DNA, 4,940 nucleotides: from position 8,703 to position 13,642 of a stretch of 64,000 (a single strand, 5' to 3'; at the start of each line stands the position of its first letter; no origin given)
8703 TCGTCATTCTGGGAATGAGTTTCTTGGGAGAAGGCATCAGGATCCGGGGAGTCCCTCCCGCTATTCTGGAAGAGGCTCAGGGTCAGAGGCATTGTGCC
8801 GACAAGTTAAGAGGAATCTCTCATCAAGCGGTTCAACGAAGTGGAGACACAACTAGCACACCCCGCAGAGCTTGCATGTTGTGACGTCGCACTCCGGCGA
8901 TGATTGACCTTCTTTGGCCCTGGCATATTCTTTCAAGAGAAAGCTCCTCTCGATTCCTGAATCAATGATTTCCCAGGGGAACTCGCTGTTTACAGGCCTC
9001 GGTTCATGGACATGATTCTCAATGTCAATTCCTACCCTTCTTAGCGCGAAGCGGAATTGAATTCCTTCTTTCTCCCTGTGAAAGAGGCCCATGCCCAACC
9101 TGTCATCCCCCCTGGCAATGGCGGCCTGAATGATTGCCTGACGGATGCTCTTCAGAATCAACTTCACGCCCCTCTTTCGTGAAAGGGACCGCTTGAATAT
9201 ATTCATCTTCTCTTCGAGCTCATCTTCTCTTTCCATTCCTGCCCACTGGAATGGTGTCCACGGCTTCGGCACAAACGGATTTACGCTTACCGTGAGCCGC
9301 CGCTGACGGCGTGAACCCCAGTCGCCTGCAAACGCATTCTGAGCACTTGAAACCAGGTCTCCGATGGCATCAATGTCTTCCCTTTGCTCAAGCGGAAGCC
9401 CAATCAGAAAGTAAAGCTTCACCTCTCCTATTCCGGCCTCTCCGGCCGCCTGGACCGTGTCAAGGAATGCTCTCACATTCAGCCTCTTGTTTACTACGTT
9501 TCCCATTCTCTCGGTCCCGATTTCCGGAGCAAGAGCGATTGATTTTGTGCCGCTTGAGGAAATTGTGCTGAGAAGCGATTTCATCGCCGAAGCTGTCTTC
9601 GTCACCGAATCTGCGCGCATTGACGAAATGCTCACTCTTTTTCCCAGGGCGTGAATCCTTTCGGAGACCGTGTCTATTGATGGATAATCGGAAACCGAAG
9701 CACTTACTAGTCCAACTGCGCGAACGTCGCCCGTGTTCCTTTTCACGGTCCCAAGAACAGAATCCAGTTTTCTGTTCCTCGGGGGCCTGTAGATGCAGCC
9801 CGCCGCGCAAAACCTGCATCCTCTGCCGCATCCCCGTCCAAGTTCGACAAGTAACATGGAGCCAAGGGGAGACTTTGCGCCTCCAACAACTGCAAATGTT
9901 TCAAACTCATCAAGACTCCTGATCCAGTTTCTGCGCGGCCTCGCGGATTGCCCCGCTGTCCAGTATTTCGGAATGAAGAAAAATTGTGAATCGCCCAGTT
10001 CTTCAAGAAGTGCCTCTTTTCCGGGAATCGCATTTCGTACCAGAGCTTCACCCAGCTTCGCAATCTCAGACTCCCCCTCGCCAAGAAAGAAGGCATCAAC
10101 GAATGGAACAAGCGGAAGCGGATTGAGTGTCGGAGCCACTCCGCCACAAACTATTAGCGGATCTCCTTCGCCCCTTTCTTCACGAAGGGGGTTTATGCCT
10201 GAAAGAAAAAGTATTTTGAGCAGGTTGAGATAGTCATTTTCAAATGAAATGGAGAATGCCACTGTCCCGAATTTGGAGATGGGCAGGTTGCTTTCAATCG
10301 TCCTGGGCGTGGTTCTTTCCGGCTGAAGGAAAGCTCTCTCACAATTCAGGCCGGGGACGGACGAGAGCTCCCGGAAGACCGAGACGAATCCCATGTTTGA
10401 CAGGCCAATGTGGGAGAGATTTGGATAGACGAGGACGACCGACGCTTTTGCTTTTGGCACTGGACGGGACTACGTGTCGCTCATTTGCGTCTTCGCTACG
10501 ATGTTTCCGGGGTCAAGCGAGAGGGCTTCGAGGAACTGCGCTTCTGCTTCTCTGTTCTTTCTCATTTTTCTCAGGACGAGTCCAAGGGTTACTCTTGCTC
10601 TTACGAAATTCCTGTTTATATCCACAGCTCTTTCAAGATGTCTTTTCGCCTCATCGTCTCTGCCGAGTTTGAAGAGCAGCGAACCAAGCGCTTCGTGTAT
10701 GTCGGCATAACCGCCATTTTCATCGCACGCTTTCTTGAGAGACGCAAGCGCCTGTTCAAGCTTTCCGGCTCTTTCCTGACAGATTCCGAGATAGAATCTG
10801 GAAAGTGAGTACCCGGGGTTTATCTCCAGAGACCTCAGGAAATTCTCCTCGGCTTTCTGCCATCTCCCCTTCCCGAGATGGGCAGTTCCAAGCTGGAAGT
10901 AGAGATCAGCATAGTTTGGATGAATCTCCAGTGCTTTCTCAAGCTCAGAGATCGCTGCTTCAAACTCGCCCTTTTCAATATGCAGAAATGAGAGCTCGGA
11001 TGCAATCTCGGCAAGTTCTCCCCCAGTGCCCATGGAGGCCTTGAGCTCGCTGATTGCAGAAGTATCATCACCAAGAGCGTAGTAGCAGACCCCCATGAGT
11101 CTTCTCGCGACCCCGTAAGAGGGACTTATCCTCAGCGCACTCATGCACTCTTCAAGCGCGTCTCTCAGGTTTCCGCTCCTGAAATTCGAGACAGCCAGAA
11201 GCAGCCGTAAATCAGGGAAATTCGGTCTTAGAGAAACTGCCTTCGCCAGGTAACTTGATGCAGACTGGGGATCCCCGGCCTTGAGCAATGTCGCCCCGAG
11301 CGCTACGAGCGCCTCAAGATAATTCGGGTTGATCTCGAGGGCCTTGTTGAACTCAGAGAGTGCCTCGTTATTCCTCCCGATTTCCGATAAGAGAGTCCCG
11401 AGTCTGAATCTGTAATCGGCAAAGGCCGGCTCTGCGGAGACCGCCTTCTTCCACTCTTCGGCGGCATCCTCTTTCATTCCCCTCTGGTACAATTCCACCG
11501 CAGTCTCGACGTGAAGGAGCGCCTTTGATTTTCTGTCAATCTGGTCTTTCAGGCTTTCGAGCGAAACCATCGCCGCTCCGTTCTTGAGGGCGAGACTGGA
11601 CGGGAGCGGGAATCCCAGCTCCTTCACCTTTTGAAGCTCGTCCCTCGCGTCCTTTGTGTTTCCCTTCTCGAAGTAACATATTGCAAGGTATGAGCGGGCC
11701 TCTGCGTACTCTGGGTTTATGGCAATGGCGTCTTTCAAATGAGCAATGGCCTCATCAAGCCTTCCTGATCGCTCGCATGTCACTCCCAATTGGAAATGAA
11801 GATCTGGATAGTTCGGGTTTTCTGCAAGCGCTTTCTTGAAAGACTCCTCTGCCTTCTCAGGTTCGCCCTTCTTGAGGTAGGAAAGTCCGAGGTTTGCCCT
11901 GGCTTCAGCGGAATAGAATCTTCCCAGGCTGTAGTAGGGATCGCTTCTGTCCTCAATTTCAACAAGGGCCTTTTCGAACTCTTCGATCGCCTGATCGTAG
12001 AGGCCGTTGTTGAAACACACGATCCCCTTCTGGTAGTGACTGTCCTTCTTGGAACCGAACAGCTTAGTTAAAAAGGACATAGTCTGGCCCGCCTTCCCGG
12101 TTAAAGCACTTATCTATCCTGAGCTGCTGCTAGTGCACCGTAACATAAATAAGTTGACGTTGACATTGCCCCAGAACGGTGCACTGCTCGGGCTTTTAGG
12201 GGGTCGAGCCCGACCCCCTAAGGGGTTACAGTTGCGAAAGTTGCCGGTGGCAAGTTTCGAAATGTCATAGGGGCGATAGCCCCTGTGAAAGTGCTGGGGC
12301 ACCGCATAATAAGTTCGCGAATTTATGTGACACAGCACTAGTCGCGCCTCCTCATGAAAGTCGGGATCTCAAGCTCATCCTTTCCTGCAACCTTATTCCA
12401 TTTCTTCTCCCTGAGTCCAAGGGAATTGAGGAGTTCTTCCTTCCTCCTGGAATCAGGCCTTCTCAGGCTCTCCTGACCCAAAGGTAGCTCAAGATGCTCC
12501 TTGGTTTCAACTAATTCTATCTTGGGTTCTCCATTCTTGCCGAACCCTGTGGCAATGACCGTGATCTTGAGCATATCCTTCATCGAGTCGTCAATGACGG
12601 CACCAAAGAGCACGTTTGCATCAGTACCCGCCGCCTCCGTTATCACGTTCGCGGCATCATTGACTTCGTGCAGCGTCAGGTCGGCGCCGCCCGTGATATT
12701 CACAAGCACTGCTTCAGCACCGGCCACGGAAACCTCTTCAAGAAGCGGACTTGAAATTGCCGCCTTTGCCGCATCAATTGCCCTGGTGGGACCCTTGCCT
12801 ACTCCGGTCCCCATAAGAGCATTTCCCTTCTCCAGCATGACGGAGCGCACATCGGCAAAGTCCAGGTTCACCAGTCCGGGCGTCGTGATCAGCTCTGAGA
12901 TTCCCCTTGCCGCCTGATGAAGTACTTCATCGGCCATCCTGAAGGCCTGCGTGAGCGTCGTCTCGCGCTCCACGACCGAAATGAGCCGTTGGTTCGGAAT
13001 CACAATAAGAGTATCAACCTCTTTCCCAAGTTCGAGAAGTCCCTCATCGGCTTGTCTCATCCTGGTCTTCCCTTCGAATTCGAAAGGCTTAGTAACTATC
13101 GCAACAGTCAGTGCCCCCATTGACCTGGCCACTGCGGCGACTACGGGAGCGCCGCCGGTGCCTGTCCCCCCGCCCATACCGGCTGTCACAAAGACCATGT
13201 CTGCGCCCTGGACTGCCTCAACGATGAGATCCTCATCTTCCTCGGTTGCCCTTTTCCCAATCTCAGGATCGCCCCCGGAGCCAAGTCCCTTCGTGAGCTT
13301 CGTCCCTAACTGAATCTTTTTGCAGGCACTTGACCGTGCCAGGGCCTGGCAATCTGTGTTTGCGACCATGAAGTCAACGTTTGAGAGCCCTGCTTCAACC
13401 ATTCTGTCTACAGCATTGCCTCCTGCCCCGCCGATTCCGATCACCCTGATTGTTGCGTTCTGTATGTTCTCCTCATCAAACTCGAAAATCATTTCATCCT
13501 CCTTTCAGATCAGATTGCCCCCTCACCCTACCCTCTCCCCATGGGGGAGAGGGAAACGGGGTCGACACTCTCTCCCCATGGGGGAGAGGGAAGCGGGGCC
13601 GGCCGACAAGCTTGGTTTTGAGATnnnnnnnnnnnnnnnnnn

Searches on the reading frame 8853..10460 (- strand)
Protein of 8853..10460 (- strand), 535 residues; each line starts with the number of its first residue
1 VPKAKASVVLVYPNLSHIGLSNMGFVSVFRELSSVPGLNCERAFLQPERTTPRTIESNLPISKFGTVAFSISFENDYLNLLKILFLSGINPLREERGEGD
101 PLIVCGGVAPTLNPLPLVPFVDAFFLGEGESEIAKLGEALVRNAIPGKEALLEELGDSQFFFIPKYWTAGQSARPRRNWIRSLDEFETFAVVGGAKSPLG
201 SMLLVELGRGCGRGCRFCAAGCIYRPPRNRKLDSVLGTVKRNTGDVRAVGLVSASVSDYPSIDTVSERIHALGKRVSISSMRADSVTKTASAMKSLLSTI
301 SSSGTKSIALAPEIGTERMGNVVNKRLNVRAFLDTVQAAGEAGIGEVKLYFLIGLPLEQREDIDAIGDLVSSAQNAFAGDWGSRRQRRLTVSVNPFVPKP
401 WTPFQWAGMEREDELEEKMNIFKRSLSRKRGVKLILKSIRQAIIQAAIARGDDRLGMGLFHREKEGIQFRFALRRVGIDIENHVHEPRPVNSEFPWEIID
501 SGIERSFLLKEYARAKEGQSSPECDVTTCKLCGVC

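Call 20: search_protein_families(library=pfam, proteins=[window:8853-10460:-], max_evalue=0.001)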
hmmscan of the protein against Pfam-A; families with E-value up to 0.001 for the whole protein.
window:8853-10460:- (535 aa): 2 families
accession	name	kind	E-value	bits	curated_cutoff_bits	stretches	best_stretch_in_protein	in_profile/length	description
PF19864.5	Radical_SAM_N2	-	2.9e-28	98.7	29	1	25-164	2-151/151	Radical SAM proteins, N-terminal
PF04055.27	Radical_SAM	-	2e-13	51.3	29.5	1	206-369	2-165/166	Radical SAM superfamily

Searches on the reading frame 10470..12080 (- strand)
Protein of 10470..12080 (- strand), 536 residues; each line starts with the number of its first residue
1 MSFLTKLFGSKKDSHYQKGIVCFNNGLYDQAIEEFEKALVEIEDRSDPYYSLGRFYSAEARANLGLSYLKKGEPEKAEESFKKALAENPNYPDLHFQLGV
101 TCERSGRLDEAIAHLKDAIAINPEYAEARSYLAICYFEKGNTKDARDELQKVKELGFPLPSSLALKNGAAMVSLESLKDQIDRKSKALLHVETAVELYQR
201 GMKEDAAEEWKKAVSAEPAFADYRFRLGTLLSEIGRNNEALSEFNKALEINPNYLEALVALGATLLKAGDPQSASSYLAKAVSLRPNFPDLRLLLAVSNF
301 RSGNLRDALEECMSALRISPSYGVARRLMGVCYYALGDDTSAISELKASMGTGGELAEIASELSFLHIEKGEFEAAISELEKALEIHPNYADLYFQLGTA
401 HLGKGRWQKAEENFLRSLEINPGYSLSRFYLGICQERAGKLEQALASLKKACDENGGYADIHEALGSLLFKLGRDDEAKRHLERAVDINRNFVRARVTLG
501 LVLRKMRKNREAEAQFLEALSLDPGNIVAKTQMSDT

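Call 20: search_protein_families(library=pfam, proteins=[window:10470-12080:-], max_evalue=0.001)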
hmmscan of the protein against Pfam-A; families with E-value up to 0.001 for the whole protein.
window:10470-12080:- (536 aa): 40 families (the best 25 are shown)
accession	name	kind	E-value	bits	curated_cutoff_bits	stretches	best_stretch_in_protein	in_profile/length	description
PF07719.23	TPR_2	-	1e-75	244.1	27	6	58-91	1-34/34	Tetratricopeptide repeat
PF00515.34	TPR_1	-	2.3e-66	217.6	27.8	5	58-91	1-34/34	Tetratricopeptide repeat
PF13431.12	TPR_17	-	2.8e-60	196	24.4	5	380-412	2-34/34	Tetratricopeptide repeat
PF14559.12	TPR_19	-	6.5e-58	193.4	25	6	105-153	4-52/68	Tetratricopeptide repeat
PF13414.12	TPR_11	-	2.9e-57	190.5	26.8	5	368-405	5-42/42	TPR repeat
PF13181.12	TPR_8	-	1.8e-54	177.7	25.7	3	58-91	1-34/34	Tetratricopeptide repeat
PF13432.12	TPR_16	-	8.8e-52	173.5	32.7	6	64-124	3-63/65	Tetratricopeptide repeat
PF13424.12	TPR_12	-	2.4e-49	165.9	30.1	6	356-420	2-74/77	Tetratricopeptide repeat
PF13428.12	TPR_14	-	2.5e-46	151.8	23.5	3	92-133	1-42/44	Tetratricopeptide repeat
PF13174.12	TPR_6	-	8.5e-29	98.6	26.3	0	128-154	2-28/33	Tetratricopeptide repeat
PF24575.1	TPR_Slam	-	6.3e-24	84.8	35.2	1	96-148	51-103/104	Surface lipoprotein assembly modifier, N-terminal TPR repeats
PF12895.13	ANAPC3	-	2.4e-23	82.6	27.2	1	238-310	6-77/82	Anaphase-promoting complex, cyclosome, subunit 3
PF13176.12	TPR_7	-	1.4e-22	78.2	27.9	0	62-89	3-32/36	Tetratricopeptide repeat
PF13374.12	TPR_10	-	7.7e-20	70.7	27.5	0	465-490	8-33/42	Tetratricopeptide repeat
PF13371.12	TPR_9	-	2.4e-19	69.5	35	0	400-459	4-63/73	Tetratricopeptide repeat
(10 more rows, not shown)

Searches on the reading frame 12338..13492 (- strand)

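Call 20: search_protein_families(library=pfam, proteins=[window:12338-13492:-], max_evalue=0.001)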
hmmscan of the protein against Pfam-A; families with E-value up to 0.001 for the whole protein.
window:12338-13492:- (384 aa): 2 families
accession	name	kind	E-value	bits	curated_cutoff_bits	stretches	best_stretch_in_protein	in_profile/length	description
PF00091.31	Tubulin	-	1.8e-48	165.8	33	1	15-174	2-189/190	Tubulin/FtsZ family, GTPase domain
PF12327.13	FtsZ_C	-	1.9e-33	115.1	27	1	223-317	1-94/95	FtsZ family, C-terminal domain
